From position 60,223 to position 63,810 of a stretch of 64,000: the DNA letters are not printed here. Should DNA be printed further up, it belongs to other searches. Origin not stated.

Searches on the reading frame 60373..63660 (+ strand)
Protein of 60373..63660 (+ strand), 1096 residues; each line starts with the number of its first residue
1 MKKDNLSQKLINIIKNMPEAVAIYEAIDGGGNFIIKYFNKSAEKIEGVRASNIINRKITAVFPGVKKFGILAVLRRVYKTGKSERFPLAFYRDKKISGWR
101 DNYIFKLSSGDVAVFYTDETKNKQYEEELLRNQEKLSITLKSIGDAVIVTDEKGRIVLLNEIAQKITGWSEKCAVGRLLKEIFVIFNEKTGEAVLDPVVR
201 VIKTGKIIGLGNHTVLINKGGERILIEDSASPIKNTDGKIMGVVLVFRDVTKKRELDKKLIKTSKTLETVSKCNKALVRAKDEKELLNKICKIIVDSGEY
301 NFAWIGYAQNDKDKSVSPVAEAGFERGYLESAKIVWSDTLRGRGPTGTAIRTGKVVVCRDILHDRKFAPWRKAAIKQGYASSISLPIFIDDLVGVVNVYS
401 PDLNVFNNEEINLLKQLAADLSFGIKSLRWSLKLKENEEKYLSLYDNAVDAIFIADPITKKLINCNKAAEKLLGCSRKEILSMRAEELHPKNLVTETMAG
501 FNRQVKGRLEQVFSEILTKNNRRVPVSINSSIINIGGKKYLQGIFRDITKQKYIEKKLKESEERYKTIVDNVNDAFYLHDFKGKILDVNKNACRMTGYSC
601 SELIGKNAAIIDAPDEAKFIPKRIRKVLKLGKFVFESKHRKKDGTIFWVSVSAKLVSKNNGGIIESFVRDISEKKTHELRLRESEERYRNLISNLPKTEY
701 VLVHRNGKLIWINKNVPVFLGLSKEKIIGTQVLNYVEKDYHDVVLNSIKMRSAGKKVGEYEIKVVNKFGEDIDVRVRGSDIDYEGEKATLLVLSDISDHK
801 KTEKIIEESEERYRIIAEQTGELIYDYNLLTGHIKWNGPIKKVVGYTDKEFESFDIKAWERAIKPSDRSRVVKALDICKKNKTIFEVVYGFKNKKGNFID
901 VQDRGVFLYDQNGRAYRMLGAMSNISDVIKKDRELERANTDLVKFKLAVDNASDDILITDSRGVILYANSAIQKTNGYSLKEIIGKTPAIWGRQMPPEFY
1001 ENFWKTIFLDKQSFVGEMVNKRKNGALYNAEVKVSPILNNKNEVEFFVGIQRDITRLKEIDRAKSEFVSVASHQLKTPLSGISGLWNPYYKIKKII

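Call 66: search_protein_families(library=pfam, proteins=[window:60373-63660:+], max_evalue=0.00001)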
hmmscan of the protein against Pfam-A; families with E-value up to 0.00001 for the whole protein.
window:60373-63660:+ (1096 aa): 8 families
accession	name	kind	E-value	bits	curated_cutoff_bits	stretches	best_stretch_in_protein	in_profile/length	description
PF13426.13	PAS_9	-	5.3e-66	219.8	27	4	574-673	2-103/103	PAS domain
PF00989.32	PAS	-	4e-56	188.3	22.6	3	140-250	7-113/113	PAS fold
PF08447.18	PAS_3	-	2.7e-45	153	25.6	2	834-921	2-88/89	PAS fold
PF08448.16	PAS_4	-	2.1e-38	131.4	23.1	2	140-254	1-109/110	PAS fold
PF13188.13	PAS_8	-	4.3e-33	112.5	21.8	2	563-613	1-52/65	PAS domain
PF13185.12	GAF_2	-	4.9e-21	75.8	28.6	1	281-425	2-135/136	GAF domain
PF01590.32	GAF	-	1.2e-11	45.8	22.4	1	326-422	34-130/133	GAF domain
PF24820.1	Diguanyl_cycl_sensor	-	2.8e-08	34.1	28.1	0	700-749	9-58/109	Diguanylate cyclase-like sensor domain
